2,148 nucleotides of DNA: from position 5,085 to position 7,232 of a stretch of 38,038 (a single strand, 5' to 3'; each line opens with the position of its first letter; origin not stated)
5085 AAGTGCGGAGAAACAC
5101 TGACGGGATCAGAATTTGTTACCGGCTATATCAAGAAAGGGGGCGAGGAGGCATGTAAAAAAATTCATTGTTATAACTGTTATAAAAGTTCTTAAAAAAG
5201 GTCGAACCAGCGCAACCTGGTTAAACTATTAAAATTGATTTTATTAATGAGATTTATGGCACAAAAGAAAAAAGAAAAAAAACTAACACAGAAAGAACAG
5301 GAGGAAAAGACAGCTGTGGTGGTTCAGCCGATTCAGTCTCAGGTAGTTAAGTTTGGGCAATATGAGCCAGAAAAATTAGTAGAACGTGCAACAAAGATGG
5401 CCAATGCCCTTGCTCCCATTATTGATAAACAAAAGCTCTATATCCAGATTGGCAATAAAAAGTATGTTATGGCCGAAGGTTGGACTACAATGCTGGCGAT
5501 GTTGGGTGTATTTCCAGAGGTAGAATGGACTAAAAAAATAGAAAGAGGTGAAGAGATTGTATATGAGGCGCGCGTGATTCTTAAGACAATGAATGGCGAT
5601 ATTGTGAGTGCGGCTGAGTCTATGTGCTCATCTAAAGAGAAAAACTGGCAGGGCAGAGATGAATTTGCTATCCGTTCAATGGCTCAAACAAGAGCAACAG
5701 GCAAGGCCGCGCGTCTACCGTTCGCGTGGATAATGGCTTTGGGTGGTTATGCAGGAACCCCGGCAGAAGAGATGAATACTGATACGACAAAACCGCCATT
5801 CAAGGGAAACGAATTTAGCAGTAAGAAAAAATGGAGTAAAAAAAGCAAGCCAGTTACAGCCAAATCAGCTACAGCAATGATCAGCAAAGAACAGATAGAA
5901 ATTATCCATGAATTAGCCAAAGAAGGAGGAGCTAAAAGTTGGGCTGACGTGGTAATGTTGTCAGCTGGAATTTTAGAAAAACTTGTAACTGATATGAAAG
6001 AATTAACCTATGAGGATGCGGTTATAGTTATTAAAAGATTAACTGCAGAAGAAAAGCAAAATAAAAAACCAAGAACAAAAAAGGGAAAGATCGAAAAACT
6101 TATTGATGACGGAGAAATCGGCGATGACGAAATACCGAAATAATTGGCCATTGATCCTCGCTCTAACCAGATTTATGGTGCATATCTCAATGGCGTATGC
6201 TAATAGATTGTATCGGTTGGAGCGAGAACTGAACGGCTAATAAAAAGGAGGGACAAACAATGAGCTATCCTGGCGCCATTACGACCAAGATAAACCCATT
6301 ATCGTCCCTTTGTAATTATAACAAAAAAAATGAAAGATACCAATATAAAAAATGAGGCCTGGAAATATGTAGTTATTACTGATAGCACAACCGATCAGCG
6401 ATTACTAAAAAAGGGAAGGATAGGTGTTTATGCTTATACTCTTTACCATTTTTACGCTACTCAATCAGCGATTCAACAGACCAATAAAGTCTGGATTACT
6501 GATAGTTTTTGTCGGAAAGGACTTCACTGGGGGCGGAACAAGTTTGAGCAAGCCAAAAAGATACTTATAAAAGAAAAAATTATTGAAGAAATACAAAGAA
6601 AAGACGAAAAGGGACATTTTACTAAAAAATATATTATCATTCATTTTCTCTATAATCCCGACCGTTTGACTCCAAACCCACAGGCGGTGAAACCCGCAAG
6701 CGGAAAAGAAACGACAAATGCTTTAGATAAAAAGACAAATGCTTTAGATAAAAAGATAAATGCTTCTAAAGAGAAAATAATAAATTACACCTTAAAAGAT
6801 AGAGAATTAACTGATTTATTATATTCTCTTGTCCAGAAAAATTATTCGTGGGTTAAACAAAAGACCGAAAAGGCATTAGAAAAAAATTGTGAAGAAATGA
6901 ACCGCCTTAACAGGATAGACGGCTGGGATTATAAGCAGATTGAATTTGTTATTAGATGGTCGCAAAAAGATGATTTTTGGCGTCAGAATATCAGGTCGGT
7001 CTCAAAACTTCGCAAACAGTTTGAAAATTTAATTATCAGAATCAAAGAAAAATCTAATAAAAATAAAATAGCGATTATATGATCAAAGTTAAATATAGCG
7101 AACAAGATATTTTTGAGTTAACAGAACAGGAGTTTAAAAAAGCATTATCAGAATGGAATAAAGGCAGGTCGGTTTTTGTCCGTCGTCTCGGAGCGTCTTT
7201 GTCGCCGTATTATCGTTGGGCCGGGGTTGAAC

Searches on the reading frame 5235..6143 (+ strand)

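Call 12: search_protein_families(library=pfam, proteins=[window:5235-6143:+], max_evalue=0.01)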
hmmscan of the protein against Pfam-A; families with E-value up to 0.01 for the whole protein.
window:5235-6143:+ (302 aa): 0 families

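Call 13: search_protein_families(library=phrogs, proteins=[window:5235-6143:+], max_evalue=0.01)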
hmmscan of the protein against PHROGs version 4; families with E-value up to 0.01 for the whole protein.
window:5235-6143:+ (302 aa): 1 family
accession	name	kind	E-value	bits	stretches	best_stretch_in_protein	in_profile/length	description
phrog_19042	-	unknown function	5.2e-17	63.3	1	44-210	12-171/271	-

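Call 66: search_protein_families(library=phrogs, proteins=[window:5235-6143:+], max_evalue=0.001)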
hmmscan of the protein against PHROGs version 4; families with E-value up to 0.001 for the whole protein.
window:5235-6143:+ (302 aa): 1 family
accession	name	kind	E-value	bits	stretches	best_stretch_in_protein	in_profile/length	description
phrog_19042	-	unknown function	5.2e-17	63.3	1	44-210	12-171/271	-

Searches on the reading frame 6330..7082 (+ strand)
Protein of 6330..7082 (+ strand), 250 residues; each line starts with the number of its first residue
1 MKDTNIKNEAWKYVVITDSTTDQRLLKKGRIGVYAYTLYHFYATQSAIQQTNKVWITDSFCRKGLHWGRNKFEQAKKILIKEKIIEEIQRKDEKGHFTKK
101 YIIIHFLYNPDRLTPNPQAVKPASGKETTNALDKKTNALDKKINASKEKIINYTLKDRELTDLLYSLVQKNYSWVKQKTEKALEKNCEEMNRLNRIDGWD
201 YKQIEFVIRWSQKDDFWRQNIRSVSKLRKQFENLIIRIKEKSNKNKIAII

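Call 12: search_protein_families(library=pfam, proteins=[window:6330-7082:+], max_evalue=0.01)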
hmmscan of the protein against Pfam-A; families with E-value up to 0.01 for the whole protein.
window:6330-7082:+ (250 aa): 0 families

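Call 13: search_protein_families(library=phrogs, proteins=[window:6330-7082:+], max_evalue=0.01)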
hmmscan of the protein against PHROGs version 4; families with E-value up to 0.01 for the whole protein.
window:6330-7082:+ (250 aa): 8 families
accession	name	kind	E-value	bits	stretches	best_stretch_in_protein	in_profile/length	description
phrog_2514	-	DNA, RNA and nucleotide metabolism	5.8e-15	56.3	1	102-245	104-249/270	DnaD-like helicase loader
phrog_391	-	DNA, RNA and nucleotide metabolism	2e-11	45.1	1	131-246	164-275/298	replication initiation O-like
phrog_4880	-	DNA, RNA and nucleotide metabolism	4.7e-11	43.6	1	121-246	147-268/304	replisome organizer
phrog_2357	-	unknown function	5.3e-11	43.6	1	160-244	22-103/124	-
phrog_9773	-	DNA, RNA and nucleotide metabolism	5.6e-10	40.4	1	107-238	150-277/288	replication initiation O-like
phrog_22834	-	unknown function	6.8e-10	39.7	1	180-241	178-239/310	-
phrog_2149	-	DNA, RNA and nucleotide metabolism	0.0002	22.3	1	168-244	192-268/289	replication initiation protein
phrog_277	-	DNA, RNA and nucleotide metabolism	0.0002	21.7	1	183-243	233-293/318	replication initiation O-like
